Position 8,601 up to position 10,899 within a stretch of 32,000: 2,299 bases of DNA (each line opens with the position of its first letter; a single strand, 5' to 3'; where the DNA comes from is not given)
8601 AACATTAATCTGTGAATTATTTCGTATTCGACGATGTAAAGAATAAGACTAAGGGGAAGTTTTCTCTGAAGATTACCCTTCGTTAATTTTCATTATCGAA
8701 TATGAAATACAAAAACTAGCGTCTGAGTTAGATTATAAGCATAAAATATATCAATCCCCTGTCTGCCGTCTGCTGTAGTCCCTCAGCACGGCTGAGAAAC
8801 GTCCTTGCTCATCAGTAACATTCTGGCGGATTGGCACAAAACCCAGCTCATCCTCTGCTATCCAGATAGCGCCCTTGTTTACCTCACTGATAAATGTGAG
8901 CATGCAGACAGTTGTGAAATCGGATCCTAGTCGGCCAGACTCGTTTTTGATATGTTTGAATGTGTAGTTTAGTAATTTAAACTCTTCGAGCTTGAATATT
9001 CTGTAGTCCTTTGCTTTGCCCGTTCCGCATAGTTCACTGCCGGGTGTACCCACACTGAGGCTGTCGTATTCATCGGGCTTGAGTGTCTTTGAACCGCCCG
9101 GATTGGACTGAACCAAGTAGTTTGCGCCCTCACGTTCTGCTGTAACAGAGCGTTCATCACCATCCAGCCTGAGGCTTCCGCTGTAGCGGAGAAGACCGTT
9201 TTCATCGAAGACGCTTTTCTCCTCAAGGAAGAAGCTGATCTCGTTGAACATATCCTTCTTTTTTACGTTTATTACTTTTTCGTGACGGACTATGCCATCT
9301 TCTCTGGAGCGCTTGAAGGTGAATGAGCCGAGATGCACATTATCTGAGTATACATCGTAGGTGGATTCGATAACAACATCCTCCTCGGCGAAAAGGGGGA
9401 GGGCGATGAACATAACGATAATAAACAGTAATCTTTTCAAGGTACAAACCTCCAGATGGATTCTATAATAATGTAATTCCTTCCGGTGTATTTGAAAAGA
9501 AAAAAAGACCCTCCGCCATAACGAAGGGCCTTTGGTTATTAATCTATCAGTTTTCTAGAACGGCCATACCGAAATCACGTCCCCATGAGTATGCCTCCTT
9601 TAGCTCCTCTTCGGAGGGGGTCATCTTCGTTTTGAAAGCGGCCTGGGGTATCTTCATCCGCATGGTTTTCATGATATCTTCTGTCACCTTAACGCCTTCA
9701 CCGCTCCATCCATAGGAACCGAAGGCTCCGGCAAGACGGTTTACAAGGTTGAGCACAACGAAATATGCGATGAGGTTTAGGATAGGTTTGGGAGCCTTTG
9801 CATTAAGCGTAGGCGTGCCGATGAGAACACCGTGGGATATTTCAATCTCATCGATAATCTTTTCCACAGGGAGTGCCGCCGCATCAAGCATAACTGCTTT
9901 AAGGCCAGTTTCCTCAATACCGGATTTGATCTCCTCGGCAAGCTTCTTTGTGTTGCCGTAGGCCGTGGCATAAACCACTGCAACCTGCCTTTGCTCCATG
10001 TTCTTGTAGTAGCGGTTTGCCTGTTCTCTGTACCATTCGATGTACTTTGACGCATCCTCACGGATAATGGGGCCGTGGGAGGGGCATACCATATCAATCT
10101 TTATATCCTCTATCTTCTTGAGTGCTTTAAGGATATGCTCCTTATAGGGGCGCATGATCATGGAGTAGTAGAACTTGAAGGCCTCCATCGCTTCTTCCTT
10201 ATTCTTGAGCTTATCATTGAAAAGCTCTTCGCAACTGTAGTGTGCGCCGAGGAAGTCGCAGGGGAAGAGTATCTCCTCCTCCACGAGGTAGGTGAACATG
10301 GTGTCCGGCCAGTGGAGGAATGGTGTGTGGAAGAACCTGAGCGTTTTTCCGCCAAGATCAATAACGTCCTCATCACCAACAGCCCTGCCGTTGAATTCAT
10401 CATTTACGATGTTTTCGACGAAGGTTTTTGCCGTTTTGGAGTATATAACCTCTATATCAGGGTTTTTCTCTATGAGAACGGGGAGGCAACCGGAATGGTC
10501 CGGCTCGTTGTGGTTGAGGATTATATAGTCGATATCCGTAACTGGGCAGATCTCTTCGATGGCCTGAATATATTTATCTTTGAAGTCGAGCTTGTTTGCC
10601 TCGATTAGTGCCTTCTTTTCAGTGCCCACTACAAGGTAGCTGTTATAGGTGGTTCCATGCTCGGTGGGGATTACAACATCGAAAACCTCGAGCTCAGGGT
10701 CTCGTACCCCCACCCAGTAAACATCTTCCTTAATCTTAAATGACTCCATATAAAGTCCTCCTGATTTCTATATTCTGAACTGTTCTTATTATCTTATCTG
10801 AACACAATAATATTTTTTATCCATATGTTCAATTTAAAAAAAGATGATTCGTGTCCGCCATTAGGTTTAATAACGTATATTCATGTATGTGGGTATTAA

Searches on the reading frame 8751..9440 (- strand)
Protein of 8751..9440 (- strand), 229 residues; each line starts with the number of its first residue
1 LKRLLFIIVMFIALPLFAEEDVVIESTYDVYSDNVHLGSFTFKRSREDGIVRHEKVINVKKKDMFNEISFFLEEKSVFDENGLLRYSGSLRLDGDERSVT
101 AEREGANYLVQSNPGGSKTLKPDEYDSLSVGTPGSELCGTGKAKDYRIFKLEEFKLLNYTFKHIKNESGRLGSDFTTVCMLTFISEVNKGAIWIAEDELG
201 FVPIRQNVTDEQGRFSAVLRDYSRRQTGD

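Call 11: search_protein_families(library=pfam, proteins=[window:8754-9440:-])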
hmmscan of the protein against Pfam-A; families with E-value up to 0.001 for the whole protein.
window:8754-9440:- (229 aa): 1 family
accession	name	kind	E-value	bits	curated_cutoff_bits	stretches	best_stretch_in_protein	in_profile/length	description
PF19630.5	DUF6134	-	1.5e-06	28.8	27.9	1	28-122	1-96/184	Domain of unknown function (DUF6134)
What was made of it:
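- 8751..9440 (-): DUF6134 gene. It is co-directional with the GGA strand of the array but lies about 720 nt upstream of it. Pfam DUF6134 (call 11).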

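Call 71: find_encoding_contigs(protein=window:8751-9440:-, flank=6000, max_places=4)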
Protein window:8751-9440:- (229 aa): no gene with exactly this product is on record in the collection.

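Call 72: find_encoding_contigs(protein=window:8751-9413:-, flank=6000, max_places=4)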
Protein window:8751-9413:- (220 aa): no gene with exactly this product is on record in the collection.

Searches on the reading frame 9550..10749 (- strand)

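Call 11: search_protein_families(library=pfam, proteins=[window:9550-10749:-])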
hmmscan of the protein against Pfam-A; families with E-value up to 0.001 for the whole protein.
window:9550-10749:- (400 aa): 4 families
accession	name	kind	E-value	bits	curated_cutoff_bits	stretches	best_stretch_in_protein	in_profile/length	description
PF19583.5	ODP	-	1.2e-27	97.4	27.2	1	35-226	3-194/194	ODP family beta lactamase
PF00258.30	Flavodoxin_1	-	2.4e-14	54.1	25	1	258-390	1-143/143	Flavodoxin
PF00753.33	Lactamase_B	-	8.7e-09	36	22.7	1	36-225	7-196/196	Metallo-beta-lactamase superfamily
PF03358.20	FMN_red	-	0.00089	19.3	24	0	294-364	60-133/152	NADPH-dependent FMN reductase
